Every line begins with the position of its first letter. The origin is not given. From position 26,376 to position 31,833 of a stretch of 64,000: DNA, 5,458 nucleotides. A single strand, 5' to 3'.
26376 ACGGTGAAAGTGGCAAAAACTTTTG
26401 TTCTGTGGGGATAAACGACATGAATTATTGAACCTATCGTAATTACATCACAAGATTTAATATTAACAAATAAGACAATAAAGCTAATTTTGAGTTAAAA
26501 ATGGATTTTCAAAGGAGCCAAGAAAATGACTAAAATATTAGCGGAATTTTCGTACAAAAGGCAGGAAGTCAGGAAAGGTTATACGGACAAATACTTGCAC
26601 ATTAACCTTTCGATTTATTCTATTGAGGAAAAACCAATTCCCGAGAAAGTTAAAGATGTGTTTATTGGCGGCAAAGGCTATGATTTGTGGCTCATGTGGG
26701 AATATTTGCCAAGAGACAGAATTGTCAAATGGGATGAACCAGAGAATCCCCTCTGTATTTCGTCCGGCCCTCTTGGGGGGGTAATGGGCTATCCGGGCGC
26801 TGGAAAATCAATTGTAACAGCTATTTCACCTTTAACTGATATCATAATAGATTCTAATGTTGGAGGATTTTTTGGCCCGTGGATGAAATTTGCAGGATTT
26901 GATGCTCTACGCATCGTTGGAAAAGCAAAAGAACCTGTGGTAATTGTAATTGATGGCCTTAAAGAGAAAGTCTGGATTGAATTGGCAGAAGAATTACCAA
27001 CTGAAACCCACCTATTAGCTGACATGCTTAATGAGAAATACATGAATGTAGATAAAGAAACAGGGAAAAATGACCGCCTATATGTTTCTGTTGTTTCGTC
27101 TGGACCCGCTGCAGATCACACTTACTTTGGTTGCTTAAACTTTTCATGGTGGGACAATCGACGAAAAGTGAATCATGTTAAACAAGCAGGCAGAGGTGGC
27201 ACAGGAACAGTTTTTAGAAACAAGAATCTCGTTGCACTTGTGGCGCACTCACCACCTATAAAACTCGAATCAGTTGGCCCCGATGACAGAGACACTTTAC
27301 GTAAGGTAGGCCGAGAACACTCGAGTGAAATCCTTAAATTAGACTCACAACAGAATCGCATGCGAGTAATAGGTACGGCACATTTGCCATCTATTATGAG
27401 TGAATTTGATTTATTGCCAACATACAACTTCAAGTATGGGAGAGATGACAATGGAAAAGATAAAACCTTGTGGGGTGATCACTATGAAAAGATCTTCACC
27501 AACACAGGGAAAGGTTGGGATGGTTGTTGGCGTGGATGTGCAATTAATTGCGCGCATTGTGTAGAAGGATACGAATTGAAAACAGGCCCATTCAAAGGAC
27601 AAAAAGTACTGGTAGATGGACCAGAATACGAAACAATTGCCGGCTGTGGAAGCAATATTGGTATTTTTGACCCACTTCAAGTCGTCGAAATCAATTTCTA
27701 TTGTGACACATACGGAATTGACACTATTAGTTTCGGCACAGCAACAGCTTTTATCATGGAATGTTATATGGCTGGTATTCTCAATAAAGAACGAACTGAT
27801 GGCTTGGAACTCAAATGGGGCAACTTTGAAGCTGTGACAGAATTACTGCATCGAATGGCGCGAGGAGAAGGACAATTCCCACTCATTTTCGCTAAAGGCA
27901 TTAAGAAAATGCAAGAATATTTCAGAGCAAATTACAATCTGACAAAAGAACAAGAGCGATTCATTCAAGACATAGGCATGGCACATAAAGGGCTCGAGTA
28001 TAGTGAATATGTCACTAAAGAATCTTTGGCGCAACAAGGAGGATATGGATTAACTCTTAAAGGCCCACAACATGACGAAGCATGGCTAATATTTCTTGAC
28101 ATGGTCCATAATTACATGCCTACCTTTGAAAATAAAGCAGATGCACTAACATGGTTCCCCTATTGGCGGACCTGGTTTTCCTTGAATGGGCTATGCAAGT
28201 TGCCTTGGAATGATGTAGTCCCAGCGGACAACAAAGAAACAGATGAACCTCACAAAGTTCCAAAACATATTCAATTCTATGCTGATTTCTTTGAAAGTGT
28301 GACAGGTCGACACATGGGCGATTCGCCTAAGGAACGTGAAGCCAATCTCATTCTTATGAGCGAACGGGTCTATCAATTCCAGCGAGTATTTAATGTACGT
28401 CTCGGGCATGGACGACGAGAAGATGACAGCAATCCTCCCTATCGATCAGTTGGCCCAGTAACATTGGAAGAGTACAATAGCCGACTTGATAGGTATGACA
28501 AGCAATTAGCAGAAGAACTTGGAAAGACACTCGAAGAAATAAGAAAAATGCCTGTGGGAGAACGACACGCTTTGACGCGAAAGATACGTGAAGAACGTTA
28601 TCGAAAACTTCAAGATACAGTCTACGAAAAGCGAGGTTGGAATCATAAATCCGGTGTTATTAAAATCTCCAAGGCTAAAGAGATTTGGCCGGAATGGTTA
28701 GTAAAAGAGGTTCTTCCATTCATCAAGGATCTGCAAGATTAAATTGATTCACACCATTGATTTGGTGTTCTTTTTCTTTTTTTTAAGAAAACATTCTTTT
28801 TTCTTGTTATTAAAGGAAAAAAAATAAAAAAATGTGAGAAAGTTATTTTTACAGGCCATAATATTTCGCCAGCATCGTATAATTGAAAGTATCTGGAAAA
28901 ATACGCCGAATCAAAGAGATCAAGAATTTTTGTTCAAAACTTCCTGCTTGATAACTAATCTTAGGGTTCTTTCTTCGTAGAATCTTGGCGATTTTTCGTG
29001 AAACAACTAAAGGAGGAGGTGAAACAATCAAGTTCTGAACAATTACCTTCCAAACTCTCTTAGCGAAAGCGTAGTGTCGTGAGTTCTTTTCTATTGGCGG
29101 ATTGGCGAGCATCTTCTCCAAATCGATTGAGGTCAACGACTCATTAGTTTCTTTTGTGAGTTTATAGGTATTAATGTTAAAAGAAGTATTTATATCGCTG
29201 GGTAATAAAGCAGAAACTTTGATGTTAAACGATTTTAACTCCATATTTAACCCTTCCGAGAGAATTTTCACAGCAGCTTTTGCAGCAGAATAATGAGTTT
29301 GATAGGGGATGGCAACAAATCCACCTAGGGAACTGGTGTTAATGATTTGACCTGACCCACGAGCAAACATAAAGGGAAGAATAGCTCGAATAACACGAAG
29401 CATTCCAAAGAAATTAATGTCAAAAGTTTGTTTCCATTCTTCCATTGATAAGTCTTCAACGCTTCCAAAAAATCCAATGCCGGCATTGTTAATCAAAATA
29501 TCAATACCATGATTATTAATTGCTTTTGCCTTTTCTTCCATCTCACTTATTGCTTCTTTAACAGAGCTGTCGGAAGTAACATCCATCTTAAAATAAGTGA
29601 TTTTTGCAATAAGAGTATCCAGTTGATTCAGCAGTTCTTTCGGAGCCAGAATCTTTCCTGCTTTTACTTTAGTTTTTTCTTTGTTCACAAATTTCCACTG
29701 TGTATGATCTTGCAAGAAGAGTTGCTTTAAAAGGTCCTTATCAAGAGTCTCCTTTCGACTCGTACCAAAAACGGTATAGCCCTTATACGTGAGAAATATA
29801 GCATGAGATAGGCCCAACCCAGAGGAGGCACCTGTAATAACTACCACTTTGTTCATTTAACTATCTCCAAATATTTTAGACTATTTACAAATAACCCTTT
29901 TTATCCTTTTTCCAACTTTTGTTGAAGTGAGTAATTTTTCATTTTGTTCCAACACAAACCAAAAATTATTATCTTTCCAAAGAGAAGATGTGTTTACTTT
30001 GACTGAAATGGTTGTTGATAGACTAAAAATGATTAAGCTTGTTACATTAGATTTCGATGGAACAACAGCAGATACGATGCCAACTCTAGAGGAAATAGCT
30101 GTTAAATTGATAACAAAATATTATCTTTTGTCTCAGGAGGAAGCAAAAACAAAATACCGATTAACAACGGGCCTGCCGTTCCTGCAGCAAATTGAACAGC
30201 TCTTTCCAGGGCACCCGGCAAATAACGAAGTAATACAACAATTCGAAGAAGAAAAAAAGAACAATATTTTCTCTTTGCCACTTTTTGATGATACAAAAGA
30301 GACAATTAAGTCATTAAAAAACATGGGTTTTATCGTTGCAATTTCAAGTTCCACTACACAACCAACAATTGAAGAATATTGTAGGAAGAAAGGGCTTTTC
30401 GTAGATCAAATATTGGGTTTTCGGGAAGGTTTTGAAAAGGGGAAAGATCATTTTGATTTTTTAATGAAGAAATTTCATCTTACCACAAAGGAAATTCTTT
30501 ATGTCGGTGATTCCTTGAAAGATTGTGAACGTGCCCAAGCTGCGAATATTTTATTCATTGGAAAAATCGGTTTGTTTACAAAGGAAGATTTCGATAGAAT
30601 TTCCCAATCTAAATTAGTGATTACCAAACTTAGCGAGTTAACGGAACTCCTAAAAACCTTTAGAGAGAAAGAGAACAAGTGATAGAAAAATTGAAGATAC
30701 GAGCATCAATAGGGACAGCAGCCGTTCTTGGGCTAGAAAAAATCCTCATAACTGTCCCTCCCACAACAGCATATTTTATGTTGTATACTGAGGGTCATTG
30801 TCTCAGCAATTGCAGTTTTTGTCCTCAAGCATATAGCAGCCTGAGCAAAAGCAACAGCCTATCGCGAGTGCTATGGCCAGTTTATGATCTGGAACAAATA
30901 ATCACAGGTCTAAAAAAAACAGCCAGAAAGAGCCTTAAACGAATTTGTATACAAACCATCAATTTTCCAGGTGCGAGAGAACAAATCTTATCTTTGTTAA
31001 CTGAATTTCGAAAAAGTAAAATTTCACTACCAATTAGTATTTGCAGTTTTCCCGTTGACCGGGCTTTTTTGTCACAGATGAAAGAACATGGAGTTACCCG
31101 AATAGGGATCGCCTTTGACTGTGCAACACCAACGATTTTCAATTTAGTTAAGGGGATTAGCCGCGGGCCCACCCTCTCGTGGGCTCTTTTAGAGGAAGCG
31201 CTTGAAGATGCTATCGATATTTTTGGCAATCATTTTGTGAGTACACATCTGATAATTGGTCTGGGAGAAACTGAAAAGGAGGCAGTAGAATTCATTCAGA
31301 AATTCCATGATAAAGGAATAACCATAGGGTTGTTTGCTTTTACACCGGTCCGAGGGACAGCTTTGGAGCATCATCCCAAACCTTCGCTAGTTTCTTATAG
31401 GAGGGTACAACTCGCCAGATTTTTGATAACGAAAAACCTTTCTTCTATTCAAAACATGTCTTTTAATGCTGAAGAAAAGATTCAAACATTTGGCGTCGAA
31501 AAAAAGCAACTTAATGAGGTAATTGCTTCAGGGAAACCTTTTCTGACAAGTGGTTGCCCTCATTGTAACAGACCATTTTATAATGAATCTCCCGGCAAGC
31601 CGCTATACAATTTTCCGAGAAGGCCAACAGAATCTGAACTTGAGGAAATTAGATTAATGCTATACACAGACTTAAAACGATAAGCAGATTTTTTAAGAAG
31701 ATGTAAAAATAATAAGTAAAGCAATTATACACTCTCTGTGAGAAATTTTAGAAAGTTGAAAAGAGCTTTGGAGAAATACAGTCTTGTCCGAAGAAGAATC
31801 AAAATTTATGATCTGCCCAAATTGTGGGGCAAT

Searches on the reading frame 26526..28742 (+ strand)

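Call 77: search_protein_families(library=pfam, proteins=[window:26526-28742:+], max_evalue=0.00001)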
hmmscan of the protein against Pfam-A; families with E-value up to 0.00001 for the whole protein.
window:26526-28742:+ (738 aa): 2 families
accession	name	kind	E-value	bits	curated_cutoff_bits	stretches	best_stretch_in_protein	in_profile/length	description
PF01314.23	AFOR_C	-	9.8e-82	275.6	27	1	262-719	3-382/385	Aldehyde ferredoxin oxidoreductase, domains 2 & 3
PF02730.20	AFOR_N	-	1.1e-45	156.2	29.8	1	22-241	2-197/199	Aldehyde ferredoxin oxidoreductase, N-terminal domain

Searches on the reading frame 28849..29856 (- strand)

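Call 77: search_protein_families(library=pfam, proteins=[window:28849-29856:-], max_evalue=0.00001)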
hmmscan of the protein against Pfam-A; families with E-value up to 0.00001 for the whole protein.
window:28849-29856:- (335 aa): 3 families
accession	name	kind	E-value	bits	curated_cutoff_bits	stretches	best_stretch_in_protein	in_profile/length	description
PF00106.31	adh_short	-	2.6e-45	154.8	26.6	1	73-229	38-189/195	short chain dehydrogenase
PF13561.12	adh_short_C2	-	5.1e-29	102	27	1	84-229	45-183/236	Enoyl-(Acyl carrier protein) reductase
PF08659.16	KR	-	1.2e-10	42.1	22.6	1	5-200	3-160/180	KR domain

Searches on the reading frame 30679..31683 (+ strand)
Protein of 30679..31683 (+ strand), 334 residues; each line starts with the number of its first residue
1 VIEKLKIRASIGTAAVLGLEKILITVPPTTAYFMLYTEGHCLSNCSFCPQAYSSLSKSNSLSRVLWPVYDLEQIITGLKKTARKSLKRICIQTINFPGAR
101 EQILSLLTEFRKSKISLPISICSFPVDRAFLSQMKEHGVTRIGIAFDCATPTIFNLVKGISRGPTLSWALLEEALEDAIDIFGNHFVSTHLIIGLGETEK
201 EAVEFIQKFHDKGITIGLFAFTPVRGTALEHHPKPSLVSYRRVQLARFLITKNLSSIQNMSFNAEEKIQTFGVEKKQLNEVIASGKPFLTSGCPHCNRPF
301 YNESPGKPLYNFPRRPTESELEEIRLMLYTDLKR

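Call 78: search_protein_families(library=pfam, proteins=[window:30679-31683:+], max_evalue=0.001)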
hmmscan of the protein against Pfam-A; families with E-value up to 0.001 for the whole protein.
window:30679-31683:+ (334 aa): 1 family
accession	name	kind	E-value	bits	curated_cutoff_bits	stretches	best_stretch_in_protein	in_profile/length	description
PF04055.27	Radical_SAM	-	3.4e-14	53.8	29.5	1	41-207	7-164/166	Radical SAM superfamily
